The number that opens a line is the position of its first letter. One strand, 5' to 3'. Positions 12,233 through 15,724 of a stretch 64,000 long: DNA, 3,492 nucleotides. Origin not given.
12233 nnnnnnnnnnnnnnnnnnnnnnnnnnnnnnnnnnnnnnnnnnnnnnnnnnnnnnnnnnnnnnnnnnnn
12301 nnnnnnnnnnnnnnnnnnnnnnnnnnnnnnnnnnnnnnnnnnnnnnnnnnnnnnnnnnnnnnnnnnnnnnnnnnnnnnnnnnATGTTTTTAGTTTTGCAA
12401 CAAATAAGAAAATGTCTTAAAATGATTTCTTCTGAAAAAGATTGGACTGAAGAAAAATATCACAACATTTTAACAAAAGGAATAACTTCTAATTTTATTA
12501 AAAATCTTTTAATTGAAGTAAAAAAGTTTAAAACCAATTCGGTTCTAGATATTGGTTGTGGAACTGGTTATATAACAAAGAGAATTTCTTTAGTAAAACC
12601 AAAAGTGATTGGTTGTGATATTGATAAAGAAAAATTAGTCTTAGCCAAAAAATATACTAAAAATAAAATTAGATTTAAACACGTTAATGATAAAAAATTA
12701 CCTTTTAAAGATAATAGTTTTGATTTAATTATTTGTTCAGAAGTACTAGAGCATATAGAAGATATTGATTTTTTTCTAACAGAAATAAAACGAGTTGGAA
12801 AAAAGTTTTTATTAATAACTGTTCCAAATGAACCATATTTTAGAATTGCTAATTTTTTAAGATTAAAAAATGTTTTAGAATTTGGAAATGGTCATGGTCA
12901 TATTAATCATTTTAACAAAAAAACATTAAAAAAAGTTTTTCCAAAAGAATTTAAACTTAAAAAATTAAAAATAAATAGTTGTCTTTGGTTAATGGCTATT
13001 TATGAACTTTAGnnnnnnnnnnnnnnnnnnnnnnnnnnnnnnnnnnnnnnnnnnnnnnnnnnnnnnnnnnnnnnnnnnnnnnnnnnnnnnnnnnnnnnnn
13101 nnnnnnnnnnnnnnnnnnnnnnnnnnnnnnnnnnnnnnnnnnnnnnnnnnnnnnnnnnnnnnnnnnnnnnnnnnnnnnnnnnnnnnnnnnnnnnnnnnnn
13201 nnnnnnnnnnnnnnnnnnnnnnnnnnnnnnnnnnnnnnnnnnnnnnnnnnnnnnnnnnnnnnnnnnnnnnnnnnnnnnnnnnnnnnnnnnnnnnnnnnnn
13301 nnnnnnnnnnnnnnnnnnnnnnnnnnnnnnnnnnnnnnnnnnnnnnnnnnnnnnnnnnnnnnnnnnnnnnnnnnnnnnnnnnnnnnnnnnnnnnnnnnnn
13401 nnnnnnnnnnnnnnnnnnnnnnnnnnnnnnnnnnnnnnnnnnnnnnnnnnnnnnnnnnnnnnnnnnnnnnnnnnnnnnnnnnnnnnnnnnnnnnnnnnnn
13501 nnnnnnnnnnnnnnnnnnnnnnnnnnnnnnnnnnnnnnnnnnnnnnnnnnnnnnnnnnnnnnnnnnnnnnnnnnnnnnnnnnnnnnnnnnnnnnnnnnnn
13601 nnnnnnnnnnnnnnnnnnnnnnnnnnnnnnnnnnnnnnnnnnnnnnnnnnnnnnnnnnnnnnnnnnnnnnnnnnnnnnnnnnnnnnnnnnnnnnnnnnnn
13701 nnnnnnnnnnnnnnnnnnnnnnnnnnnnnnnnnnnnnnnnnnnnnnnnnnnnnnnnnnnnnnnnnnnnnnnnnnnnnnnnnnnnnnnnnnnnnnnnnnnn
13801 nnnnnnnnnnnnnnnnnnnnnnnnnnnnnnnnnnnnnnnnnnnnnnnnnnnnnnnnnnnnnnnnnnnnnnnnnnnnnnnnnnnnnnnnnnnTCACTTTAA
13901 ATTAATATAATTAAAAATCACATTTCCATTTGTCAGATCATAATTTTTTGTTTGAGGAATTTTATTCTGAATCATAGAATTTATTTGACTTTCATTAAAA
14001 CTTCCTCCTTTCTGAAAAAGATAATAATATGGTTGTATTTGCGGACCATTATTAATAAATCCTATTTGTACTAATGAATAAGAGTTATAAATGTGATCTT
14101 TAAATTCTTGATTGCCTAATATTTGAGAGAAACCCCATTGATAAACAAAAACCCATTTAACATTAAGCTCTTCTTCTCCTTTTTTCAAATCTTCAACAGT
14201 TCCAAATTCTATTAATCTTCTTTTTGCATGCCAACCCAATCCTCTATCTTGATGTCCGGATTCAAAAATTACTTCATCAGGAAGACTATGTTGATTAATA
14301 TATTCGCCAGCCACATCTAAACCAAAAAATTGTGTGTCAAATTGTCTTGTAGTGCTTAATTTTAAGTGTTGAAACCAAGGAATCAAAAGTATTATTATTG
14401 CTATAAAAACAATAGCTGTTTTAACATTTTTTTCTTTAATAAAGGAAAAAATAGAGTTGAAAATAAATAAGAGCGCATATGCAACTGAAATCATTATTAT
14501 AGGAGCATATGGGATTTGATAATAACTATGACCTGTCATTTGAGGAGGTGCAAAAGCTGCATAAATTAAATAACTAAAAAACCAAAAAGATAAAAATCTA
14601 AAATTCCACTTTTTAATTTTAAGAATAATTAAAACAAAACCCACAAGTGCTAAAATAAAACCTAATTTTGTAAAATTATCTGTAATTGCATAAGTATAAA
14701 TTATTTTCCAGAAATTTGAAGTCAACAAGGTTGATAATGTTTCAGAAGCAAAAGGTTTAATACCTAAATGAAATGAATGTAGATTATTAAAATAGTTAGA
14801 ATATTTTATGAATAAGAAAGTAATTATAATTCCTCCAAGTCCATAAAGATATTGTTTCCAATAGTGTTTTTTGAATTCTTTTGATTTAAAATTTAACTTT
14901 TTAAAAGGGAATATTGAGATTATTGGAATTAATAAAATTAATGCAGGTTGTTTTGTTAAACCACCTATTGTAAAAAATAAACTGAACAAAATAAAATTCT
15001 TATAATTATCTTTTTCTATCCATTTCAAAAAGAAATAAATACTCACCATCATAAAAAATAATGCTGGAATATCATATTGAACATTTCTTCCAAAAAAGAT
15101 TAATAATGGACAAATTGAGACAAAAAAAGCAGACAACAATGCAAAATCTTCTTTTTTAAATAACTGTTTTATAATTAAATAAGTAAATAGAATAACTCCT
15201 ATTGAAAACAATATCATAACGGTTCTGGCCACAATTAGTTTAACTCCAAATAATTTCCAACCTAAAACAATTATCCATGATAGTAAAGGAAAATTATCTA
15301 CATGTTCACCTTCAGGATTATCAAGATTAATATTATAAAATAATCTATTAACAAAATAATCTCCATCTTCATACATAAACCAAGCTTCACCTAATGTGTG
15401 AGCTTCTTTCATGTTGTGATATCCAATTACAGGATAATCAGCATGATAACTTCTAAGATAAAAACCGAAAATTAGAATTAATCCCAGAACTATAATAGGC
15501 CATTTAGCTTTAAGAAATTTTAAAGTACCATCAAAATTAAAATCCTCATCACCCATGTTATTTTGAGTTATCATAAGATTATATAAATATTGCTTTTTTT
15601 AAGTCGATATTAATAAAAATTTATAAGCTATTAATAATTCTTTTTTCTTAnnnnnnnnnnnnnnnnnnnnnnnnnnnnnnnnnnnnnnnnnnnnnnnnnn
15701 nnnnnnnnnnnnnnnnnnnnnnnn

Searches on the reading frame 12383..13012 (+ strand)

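Call 96: search_protein_families(library=ncbifam, proteins=[window:12383-13012:+], max_evalue=0.001)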
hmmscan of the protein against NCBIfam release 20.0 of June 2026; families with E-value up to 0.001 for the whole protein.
window:12383-13012:+ (209 aa): 52 families (the best 25 are shown)
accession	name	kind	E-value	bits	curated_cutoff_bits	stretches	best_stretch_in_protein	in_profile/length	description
TIGR02072.1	BioC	equivalog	2.5e-17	63.5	184.95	1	43-191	27-172/244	malonyl-ACP O-methyltransferase BioC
TIGR01983.1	UbiG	equivalog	2.6e-16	59.6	102.95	1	35-137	34-141/228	bifunctional 2-polyprenyl-6-hydroxyphenol methylase/3-demethylubiquinol 3-O-methyltransferase UbiG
TIGR01934.1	MenG_MenH_UbiE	subfamily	2e-15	56.7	158.35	1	28-141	17-135/223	ubiquinone/menaquinone biosynthesis methyltransferase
NF045667.1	MTase_DVU1556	equivalog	6.8e-14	51.8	155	1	50-138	22-110/213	DVU_1556 family methyltransferase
NF001244.0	PRK00216.1-5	equivalog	1e-12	47.9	216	1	27-141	25-147/236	bifunctional demethylmenaquinone methyltransferase/2-methoxy-6-polyprenyl-1,4-benzoquinol methylase UbiE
NF043040.1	corrin_prot_MT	hypoth_equivalog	8.7e-12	44.9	180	1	28-137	20-137/216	corrinoid protein-associated methyltransferase CpaM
NF004452.0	PRK05785.1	equivalog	9.9e-12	44.8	207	1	49-147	50-146/228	hypothetical protein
NF001241.0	PRK00216.1-2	equivalog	2.1e-11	43.9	327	1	28-141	29-141/231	demethylmenaquinone methyltransferase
TIGR02081.1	metW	equivalog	5.4e-11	42.4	189.5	1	52-156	15-118/194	methionine biosynthesis protein MetW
NF008300.0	PRK11088.1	equivalog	4.1e-10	39.6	303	1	14-117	54-156/272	23S rRNA (guanine(745)-N(1))-methyltransferase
NF045882.1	PLipidMtase_Leg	equivalog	4.4e-10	39.7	390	1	44-141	36-137/207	phospholipid N-methyltransferase PmtA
NF041537.1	ArsM_AhpD_UU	exception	5.7e-10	38.5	510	1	50-140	76-173/345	arsenite methyltransferase/AhpD domain selenoprotein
NF001242.0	PRK00216.1-3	equivalog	1.4e-09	37.8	351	1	40-141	58-169/258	bifunctional demethylmenaquinone methyltransferase/2-methoxy-6-polyprenyl-1,4-benzoquinol methylase UbiE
NF004851.0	PRK06202.1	equivalog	2.8e-09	36.7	243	1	28-141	38-160/237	hypothetical protein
NF045823.1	PthPhpthDimycoMt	equivalog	4.3e-09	35.9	300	1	52-139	68-158/256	phthiotriol/phenolphthiotriol dimycocerosates methyltransferase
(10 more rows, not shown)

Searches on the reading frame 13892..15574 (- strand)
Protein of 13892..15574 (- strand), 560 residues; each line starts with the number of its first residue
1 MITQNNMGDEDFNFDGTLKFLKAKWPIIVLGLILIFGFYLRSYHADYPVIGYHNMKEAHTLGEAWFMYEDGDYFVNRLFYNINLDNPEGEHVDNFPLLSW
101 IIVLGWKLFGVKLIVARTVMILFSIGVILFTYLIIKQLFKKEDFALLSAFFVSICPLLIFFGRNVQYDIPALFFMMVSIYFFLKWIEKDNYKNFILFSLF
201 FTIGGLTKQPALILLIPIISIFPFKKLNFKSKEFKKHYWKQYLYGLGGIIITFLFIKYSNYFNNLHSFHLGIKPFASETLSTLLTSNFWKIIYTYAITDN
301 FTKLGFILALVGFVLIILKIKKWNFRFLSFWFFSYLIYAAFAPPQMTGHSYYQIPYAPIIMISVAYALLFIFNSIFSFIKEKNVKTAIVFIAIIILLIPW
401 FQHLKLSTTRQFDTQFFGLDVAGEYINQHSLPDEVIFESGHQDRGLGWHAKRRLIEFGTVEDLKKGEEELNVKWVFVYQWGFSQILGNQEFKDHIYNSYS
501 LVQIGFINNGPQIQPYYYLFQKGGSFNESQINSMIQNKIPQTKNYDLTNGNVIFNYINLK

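Call 8: search_protein_families(library=pfam, proteins=[window:13892-15574:-], max_evalue=0.001)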
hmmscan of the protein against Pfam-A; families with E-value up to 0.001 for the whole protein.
window:13892-15574:- (560 aa): 2 families
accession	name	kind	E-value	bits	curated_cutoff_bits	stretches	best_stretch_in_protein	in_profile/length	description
PF13231.12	PMT_2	-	6.6e-20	72.4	26.1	1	96-225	4-132/160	Dolichyl-phosphate-mannose-protein mannosyltransferase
PF02366.24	PMT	-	1.4e-12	48.2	22.7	1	96-239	63-215/245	Dolichyl-phosphate-mannose-protein mannosyltransferase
